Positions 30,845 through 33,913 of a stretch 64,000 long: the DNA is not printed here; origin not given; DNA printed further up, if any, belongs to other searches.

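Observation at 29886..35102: SbcD/SbcC-like (YhaO/YhaN-type) nuclease pair translationally coupled to a PLP aminotransferase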

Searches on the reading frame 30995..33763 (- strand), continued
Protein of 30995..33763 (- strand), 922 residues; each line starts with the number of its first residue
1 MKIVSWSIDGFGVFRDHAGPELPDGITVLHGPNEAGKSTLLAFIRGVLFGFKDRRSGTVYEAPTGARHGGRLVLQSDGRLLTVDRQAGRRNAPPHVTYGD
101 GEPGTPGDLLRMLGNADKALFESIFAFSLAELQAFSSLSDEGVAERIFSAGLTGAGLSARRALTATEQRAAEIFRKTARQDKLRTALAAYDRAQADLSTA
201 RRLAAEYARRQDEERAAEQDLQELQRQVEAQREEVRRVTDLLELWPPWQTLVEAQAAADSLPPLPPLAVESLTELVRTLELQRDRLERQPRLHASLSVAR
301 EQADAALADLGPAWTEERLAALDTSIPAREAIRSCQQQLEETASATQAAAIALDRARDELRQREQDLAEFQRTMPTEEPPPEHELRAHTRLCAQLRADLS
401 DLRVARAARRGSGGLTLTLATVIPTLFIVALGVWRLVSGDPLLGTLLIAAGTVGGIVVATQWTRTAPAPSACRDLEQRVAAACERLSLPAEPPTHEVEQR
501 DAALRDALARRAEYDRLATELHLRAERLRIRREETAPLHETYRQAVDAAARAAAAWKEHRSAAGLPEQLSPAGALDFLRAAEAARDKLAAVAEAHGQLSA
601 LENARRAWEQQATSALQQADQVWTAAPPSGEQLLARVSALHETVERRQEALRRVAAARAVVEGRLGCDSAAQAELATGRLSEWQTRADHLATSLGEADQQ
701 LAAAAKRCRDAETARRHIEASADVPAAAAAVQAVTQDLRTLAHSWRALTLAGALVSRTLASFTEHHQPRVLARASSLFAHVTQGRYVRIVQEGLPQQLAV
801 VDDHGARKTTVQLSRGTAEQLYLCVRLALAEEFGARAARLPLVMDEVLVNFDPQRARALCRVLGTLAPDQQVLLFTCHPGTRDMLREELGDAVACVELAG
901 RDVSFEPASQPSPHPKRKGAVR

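Call 22: find_encoding_contigs(protein=P0126, flank=8000, max_places=1)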
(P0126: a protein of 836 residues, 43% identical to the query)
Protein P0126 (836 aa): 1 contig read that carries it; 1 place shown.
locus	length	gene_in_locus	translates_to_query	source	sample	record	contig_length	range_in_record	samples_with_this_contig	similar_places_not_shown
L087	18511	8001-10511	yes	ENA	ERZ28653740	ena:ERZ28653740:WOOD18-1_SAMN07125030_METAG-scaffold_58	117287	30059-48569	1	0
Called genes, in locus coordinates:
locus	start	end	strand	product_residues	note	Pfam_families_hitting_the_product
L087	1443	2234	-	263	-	PF04542:Sigma70_r2, PF04539:Sigma70_r3, PF08281:Sigma70_r4_2, PF04545:Sigma70_r4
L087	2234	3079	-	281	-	PF02899:Phage_int_SAM_1, PF00589:Phage_integrase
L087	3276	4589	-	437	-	PF02481:DNA_processg_A, PF17782:WHD_DprA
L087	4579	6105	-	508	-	PF13541:ChlI, PF00493:MCM (faint), PF00158:Sigma54_activat (faint), PF01078:Mg_chelatase, PF07728:AAA_5 (weak), PF13335:Mg_chelatase_C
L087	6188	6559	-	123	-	PF02021:UPF0102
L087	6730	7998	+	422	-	PF00149:Metallophos, PF12850:Metallophos_2 (weak)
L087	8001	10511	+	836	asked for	PF13476:AAA_23 (weak), PF13514:AAA_27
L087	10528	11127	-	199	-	PF01351:RNase_HII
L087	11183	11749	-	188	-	PF10502:Peptidase_S26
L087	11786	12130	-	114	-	PF01245:Ribosomal_L19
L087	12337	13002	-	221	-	PF01746:tRNA_m1G_MT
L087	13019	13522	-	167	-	PF01782:RimM (weak), PF24986:PRC_RimM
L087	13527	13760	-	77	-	PF13083:KH_KhpA-B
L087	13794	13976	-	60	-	PF00886:Ribosomal_S16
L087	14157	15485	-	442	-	PF02881:SRP54_N, PF06414:Zeta_toxin (weak), PF13401:AAA_22 (weak), PF00448:SRP54, PF01656:CbiA (weak), PF02978:SRP_SPB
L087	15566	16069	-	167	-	PF13302:Acetyltransf_3, PF00583:Acetyltransf_1 (weak)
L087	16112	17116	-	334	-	PF02881:SRP54_N, PF13245:AAA_19 (weak), PF13604:AAA_30 (weak), PF00448:SRP54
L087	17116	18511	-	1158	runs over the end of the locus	PF02463:SMC_N, PF13175:AAA_15 (weak), PF13304:AAA_21 (weak), PF13476:AAA_23, PF06470:SMC_hinge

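Call 25: search_protein_families(library=padloc, proteins=[window:30995-33763:-], max_evalue=0.01)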
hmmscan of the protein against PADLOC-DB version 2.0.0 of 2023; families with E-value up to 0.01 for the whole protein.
window:30995-33763:- (922 aa): 9 families
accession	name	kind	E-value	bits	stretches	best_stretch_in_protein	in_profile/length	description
PDLC04135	mad3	-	6.1e-09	33.9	1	4-73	3-74/374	mads_3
PDLC03859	LmuB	-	6e-07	27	0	23-50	22-49/611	-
PDLC02747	PbeC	-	3e-05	21.1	1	6-58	6-60/632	PbeC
PDLC00096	GajA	-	0.00021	18.2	1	6-50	6-50/630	AAA ATPase domain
PDLC04140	mad8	-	0.00082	17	0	24-82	27-82/314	mads_8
PDLC02979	AriA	-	0.0012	16.7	1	1-45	1-44/373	-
PDLC00091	GajA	-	0.0012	15.8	1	3-50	3-50/627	AAA ATPase domain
PDLC03860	LmuB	-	0.002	14.7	0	22-44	24-46/565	-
PDLC00102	GajA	-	0.0048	13.4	0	1-47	1-46/532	AAA ATPase domain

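Call 39: find_encoding_contigs(protein=P0162, flank=6000, max_places=1)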
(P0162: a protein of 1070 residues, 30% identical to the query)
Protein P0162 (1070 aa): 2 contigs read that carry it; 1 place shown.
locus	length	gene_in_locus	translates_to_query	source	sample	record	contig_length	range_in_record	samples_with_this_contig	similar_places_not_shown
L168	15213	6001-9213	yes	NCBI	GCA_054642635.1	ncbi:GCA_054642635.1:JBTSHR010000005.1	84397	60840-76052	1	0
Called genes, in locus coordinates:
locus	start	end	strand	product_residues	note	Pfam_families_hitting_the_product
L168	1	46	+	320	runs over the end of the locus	-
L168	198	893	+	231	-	PF01791:DeoC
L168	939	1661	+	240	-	PF11967:RecO_N, PF02565:RecO_C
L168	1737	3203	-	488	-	PF00478:IMPDH, PF00571:CBS, PF01070:FMN_dh, PF03060:NMO (weak)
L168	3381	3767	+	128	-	PF07853:DUF1648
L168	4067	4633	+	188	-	PF02572:CobA_CobO_BtuR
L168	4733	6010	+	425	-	PF00149:Metallophos, PF12850:Metallophos_2 (weak)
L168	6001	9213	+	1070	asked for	PF02463:SMC_N (faint), PF13476:AAA_23, PF13514:AAA_27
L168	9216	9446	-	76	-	-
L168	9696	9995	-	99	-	PF01568:Molydop_binding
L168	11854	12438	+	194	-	-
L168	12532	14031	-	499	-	PF00982:Glyco_transf_20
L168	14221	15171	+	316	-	PF02358:Trehalose_PPase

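Call 40: find_encoding_contigs(protein=P0138, flank=6000, max_places=1)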
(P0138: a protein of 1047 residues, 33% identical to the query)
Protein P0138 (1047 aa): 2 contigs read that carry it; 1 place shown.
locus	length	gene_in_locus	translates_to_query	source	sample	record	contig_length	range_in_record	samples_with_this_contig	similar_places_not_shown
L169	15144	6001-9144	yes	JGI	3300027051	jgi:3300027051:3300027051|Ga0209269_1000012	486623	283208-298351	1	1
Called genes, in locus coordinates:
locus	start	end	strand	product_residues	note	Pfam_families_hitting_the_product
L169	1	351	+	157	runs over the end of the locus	PF02130:YbeY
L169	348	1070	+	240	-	PF01219:DAGK_prokar, PF01569:PAP2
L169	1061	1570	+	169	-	PF00583:Acetyltransf_1, PF13302:Acetyltransf_3 (weak), PF13673:Acetyltransf_10, PF13508:Acetyltransf_7, PF08445:FR47 (weak)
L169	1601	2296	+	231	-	PF01791:DeoC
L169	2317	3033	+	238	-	PF11967:RecO_N, PF02565:RecO_C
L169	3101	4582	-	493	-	PF00478:IMPDH, PF00571:CBS, PF03060:NMO, PF01070:FMN_dh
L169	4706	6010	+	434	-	PF00149:Metallophos, PF12850:Metallophos_2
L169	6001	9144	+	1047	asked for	PF13476:AAA_23, PF13514:AAA_27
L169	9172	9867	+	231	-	PF00702:Hydrolase, PF13419:HAD_2, PF13242:Hydrolase_like (weak)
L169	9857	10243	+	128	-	PF02629:CoA_binding, PF13380:CoA_binding_2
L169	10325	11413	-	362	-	PF13660:DUF4147, PF05161:MOFRL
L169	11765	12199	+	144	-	PF00472:RF-1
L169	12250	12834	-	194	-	PF13847:Methyltransf_31, PF08241:Methyltransf_11, PF08242:Methyltransf_12 (weak), PF13649:Methyltransf_25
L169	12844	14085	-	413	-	PF13527:Acetyltransf_9, PF17668:Acetyltransf_17, PF13530:SCP2_2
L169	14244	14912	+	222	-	PF00440:TetR_N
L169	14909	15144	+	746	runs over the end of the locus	PF03176:MMPL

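Call 41: find_encoding_contigs(protein=P0202, flank=6000, max_places=1)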
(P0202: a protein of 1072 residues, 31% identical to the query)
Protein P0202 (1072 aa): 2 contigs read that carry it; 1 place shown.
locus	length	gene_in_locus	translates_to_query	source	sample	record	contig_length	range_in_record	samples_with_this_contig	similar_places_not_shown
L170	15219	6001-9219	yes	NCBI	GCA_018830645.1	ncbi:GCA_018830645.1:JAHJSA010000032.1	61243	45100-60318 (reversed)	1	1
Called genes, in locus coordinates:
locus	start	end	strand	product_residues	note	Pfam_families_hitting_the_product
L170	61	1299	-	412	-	PF07592:DDE_Tnp_ISAZ013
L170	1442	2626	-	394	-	PF12704:MacB_PCD, PF02687:FtsX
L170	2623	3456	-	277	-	PF00005:ABC_tran, PF02463:SMC_N (faint), PF13304:AAA_21 (faint)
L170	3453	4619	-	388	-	PF01471:PG_binding_1, PF25954:Beta-barrel_RND_2 (faint), PF25990:Beta-barrel_YknX, PF25975:CzcB_C (faint), PF25989:YknX_C (faint)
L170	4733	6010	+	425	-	PF00149:Metallophos, PF12850:Metallophos_2 (weak)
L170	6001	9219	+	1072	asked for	PF02463:SMC_N (faint), PF13476:AAA_23, PF13514:AAA_27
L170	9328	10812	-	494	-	PF00982:Glyco_transf_20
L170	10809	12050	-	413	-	PF21269:TreT_GT1, PF00534:Glycos_transf_1, PF13692:Glyco_trans_1_4, PF20706:GT4-conflict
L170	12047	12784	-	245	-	PF19027:DUF5752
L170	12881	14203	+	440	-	-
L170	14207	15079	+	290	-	PF02358:Trehalose_PPase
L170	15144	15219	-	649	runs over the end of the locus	PF04879:Molybdop_Fe4S4 (weak), PF00384:Molybdopterin, PF01568:Molydop_binding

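Call 53: find_encoding_contigs(protein=P0121, flank=4000, max_places=2)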
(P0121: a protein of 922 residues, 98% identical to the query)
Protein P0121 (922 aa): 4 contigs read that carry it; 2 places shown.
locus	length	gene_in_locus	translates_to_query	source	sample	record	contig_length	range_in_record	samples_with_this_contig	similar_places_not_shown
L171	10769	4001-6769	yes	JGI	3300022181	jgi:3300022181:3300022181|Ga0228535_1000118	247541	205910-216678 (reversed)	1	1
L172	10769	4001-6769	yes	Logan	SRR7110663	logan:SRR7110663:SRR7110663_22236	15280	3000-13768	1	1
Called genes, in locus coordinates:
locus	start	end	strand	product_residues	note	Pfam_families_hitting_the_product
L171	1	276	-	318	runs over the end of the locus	PF02481:DNA_processg_A, PF17782:WHD_DprA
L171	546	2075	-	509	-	PF13541:ChlI, PF00493:MCM (faint), PF00158:Sigma54_activat (faint), PF01078:Mg_chelatase, PF07728:AAA_5 (weak), PF13335:Mg_chelatase_C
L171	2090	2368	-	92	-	PF02021:UPF0102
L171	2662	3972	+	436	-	PF00149:Metallophos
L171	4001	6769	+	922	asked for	PF02463:SMC_N (faint), PF13476:AAA_23, PF13514:AAA_27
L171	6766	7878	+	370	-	PF00155:Aminotran_1_2, PF00266:Aminotran_5, PF01053:Cys_Met_Meta_PP (weak)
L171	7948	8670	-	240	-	PF01351:RNase_HII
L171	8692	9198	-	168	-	PF10502:Peptidase_S26, PF00717:Peptidase_S24 (weak)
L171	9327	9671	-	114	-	PF01245:Ribosomal_L19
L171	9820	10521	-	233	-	PF01746:tRNA_m1G_MT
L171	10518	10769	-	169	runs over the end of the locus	PF01782:RimM (weak), PF24986:PRC_RimM (weak)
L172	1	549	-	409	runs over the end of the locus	PF02481:DNA_processg_A, PF17782:WHD_DprA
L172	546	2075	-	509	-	PF13541:ChlI, PF00493:MCM (faint), PF00158:Sigma54_activat (faint), PF01078:Mg_chelatase, PF07728:AAA_5 (weak), PF13335:Mg_chelatase_C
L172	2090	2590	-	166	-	PF08378:NERD (weak), PF02021:UPF0102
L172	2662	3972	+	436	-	PF00149:Metallophos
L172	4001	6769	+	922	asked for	PF02463:SMC_N (faint), PF13476:AAA_23, PF13514:AAA_27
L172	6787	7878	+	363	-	PF00155:Aminotran_1_2, PF00266:Aminotran_5, PF01053:Cys_Met_Meta_PP (weak)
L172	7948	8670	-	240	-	PF01351:RNase_HII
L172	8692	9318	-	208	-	PF10502:Peptidase_S26, PF00717:Peptidase_S24 (weak)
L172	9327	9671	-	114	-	PF01245:Ribosomal_L19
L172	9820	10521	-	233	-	PF01746:tRNA_m1G_MT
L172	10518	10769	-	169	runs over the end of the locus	PF01782:RimM (weak), PF24986:PRC_RimM (weak)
